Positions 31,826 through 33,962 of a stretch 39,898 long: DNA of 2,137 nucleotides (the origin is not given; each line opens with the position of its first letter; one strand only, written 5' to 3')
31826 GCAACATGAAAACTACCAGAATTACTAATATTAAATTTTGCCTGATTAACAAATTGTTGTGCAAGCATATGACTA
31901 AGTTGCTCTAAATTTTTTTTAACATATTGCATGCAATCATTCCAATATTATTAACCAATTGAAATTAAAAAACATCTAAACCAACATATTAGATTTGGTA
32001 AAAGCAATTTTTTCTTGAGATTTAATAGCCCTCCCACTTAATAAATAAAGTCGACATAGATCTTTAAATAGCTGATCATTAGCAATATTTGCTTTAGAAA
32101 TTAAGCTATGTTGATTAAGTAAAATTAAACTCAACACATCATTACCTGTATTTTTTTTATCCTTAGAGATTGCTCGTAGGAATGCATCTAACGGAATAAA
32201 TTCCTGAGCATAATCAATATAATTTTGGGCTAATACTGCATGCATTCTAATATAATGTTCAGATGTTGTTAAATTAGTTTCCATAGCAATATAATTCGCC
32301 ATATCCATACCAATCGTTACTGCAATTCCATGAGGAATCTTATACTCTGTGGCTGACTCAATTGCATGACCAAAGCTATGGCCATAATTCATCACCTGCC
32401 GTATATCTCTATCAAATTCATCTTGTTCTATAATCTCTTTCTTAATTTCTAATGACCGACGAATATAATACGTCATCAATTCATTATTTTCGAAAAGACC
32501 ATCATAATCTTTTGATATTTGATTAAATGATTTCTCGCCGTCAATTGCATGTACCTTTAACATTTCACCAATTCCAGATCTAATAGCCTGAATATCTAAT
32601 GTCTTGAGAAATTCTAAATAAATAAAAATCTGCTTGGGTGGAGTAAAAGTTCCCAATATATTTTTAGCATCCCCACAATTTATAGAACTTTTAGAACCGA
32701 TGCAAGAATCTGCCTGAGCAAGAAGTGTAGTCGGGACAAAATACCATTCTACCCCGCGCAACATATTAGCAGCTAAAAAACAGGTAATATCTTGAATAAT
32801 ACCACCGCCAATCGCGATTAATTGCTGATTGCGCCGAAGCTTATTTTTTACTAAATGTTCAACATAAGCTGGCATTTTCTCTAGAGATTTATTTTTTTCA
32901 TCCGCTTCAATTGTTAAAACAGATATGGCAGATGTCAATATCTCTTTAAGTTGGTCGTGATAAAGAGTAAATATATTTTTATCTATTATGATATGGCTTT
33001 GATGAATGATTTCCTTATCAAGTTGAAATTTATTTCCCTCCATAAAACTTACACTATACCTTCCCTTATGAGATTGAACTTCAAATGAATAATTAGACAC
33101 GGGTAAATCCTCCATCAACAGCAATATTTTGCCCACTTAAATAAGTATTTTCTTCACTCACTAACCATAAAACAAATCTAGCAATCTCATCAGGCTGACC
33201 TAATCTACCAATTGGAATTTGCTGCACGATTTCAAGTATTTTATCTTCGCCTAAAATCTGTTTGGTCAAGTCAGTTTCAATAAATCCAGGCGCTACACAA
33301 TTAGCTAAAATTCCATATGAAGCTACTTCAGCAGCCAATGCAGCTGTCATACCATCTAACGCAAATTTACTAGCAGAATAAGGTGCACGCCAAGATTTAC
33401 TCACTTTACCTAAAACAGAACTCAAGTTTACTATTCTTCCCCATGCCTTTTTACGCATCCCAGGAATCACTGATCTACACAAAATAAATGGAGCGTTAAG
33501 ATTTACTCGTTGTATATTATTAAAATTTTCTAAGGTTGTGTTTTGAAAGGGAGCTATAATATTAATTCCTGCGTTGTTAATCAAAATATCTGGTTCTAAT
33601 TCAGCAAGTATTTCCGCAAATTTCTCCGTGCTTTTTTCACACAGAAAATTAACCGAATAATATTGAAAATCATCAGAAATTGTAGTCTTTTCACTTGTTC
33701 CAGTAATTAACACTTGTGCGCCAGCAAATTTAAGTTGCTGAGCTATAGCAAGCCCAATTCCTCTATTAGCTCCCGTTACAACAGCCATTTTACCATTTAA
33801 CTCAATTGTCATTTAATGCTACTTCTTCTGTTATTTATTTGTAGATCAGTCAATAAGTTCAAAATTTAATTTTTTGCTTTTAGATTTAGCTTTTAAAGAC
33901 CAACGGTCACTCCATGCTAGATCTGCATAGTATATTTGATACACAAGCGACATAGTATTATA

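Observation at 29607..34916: Six-gene sugar-phosphate oxidation/cyclisation cassette inside a polysaccharide locus: candidate route to a carbocyclic sugar acid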

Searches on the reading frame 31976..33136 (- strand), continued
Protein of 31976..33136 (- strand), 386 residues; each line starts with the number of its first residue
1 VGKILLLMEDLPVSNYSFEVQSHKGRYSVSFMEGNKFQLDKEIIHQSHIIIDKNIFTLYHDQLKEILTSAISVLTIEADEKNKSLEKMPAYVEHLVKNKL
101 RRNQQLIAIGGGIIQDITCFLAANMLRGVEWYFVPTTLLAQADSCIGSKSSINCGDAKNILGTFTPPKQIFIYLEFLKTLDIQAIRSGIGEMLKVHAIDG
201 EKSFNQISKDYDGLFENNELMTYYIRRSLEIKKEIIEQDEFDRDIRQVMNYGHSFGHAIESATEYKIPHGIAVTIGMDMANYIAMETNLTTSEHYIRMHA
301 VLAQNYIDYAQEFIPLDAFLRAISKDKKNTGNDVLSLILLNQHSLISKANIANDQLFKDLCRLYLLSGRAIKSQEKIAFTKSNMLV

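Call 62: search_protein_families(library=pfam, proteins=[L018:12747-13235:+, L018:15164-16153:+, L018:16917-17954:+, L018:8260-9309:+, L018:6871-7938:+, L031:11089-11541:+, L031:12258-13160:+, L034:7841-8527:+, L034:8583-9257:+, L034:11124-12479:+], max_evalue=0.001)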
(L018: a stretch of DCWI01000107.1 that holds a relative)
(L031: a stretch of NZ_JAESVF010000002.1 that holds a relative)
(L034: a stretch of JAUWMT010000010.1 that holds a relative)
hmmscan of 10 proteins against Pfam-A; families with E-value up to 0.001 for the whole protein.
L018:12747-13235:+ (162 aa): 1 family
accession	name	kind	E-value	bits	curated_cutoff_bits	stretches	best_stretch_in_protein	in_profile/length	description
PF04074.18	DUF386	-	6.8e-32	110.9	26.5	1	1-147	1-143/145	YhcH/YjgK/YiaL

L018:15164-16153:+ (329 aa): 3 families
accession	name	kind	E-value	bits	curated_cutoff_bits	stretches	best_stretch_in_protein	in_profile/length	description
PF01408.29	GFO_IDH_MocA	-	1.3e-12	48.9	24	1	7-119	3-119/120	Oxidoreductase family, NAD-binding Rossmann fold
PF22725.1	GFO_IDH_MocA_C3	-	5.3e-11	43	27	1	136-250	11-124/124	GFO/IDH/MocA C-terminal domain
PF02894.22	GFO_IDH_MocA_C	-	3.8e-08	33.8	22.9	1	136-323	7-215/218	Oxidoreductase family, C-terminal alpha/beta domain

L018:16917-17954:+ (345 aa): 1 family
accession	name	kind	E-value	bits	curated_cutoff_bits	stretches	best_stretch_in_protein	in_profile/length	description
PF01408.29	GFO_IDH_MocA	-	0.0001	23.4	24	1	21-147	2-119/120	Oxidoreductase family, NAD-binding Rossmann fold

L018:8260-9309:+ (349 aa): 2 families
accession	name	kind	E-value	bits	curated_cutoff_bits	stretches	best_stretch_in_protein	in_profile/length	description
PF01408.29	GFO_IDH_MocA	-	1.5e-08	35.8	24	1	35-149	3-116/120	Oxidoreductase family, NAD-binding Rossmann fold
PF01488.26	Shikimate_DH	-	2.4e-06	28.1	24.3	1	23-82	3-63/138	Shikimate / quinate 5-dehydrogenase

L018:6871-7938:+ (355 aa): 1 family
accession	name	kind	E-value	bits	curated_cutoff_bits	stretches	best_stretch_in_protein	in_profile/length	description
PF00535.33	Glycos_transf_2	-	0.00019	21.8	23.3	0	4-132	1-129/168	Glycosyl transferase family 2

L031:11089-11541:+ (150 aa): 1 family
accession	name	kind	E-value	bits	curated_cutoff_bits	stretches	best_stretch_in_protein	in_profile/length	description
PF04074.18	DUF386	-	2e-30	106.2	26.5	1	1-149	1-145/145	YhcH/YjgK/YiaL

L031:12258-13160:+ (300 aa): 0 families

L034:7841-8527:+ (228 aa): 1 family
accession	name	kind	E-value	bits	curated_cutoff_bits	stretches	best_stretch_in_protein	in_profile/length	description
PF00923.25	TAL_FSA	-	1.4e-39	136.7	27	1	3-223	1-247/285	Transaldolase/Fructose-6-phosphate aldolase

L034:8583-9257:+ (224 aa): 5 families
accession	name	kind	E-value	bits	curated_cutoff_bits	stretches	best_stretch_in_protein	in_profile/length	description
PF13419.12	HAD_2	-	9.2e-18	65.4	23.8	1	8-185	1-177/178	Haloacid dehalogenase-like hydrolase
PF00702.32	Hydrolase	-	5.4e-15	56.7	26.4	1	6-178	2-189/191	haloacid dehalogenase-like hydrolase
PF12710.13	HAD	-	2.3e-06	28.6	27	1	9-177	2-189/189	haloacid dehalogenase-like hydrolase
PF06888.18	Put_Phosphatase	-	3.2e-05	23.9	27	0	7-143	2-124/234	Putative Phosphatase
PF08282.18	Hydrolase_3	-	0.0003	21.1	20.9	1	10-173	67-216/255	haloacid dehalogenase-like hydrolase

L034:11124-12479:+ (451 aa): 3 families
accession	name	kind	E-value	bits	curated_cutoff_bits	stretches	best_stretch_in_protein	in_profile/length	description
PF00370.27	FGGY_N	-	7.3e-48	163.7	28.8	1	1-250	1-244/245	FGGY family of carbohydrate kinases, N-terminal domain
PF01869.26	BcrAD_BadFG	-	6e-08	33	31.5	0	3-57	1-54/271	BadF/BadG/BcrA/BcrD ATPase family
PF02782.22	FGGY_C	-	0.00021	21.5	27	1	367-448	115-194/198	FGGY family of carbohydrate kinases, C-terminal domain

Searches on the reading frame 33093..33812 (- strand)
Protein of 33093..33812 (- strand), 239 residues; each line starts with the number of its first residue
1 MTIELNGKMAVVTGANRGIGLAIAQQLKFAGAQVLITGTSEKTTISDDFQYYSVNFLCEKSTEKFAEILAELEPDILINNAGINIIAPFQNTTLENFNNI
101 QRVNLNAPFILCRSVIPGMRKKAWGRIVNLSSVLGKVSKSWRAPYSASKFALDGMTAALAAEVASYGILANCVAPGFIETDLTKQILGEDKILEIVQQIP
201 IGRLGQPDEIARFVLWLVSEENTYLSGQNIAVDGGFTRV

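Call 4: search_protein_families(library=pfam, proteins=[window:33093-33812:-], max_evalue=0.01)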
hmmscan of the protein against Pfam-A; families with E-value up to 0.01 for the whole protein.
window:33093-33812:- (239 aa): 5 families
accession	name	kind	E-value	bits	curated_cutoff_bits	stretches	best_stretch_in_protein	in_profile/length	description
PF13561.12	adh_short_C2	-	1.1e-49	169.6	27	1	14-237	1-236/236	Enoyl-(Acyl carrier protein) reductase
PF00106.31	adh_short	-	4e-44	150.9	26.6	1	8-186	1-190/195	short chain dehydrogenase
PF01370.27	Epimerase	-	2.1e-05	24.5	20.9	1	11-176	2-176/240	NAD dependent epimerase/dehydratase family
PF23441.1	SDR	-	2.3e-05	24.4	27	1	88-235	106-254/258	SDR-like rossmann domain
PF08659.16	KR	-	0.00023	21.6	22.6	1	11-160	4-164/180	KR domain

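Call 5: search_protein_families(library=ncbifam, proteins=[window:33093-33812:-], max_evalue=0.00001)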
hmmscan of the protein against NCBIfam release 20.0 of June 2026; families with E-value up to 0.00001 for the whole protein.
window:33093-33812:- (239 aa): 216 families (the best 25 are shown)
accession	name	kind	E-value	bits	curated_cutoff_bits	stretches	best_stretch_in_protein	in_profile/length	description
NF009466.0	PRK12826.1-2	subfamily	1.7e-57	194.7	222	1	8-236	4-244/248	3-oxoacyl-ACP reductase FabG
TIGR01830.1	3oxo_ACP_reduc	equivalog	4.3e-57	193.6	297.75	1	10-236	1-238/239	3-oxoacyl-[acyl-carrier-protein] reductase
NF004197.0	PRK05653.1-1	equivalog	5.7e-57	193.2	332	1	1-237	1-247/249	3-oxoacyl-ACP reductase FabG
NF009464.0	PRK12824.1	subfamily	2.5e-55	187.8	269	1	8-236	3-242/245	3-oxoacyl-ACP reductase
TIGR01829.1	AcAcCoA_reduct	subfamily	3.9e-55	187.1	302.1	1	8-236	1-240/242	acetoacetyl-CoA reductase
NF004198.0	PRK05653.1-3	equivalog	7.2e-54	182.8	296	1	4-236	4-246/248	3-oxoacyl-ACP reductase FabG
NF005559.1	PRK07231.1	subfamily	8.2e-53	179.4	215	1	5-237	2-248/249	glucose 1-dehydrogenase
NF004199.0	PRK05653.1-4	equivalog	3.6e-51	174.1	301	1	3-236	1-245/247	3-oxoacyl-ACP reductase FabG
NF047420.2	EF_P_mod_YmfI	equivalog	6.2e-51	173.4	238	1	10-236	2-235/236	elongation factor P 5-aminopentanone reductase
TIGR01963.1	PHB_DH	subfamily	1.5e-50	171.8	307.05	1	8-237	2-253/255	3-hydroxybutyrate dehydrogenase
NF009093.0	PRK12429.1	subfamily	1.1e-48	165.7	258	1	4-237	2-257/259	3-hydroxybutyrate dehydrogenase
NF005309.0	PRK06841.1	subfamily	1.4e-48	165.7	286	1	3-237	11-253/255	GolD/DthD family dehydrogenase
NF004778.0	PRK06124.1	equivalog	2.1e-48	164.9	303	1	3-237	7-253/256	SDR family oxidoreductase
NF006693.0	PRK09242.1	equivalog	1.7e-47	161.8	328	1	4-238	7-255/258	SDR family oxidoreductase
NF005753.0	PRK07577.1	equivalog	4e-46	157.5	310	1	7-235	3-231/237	SDR family oxidoreductase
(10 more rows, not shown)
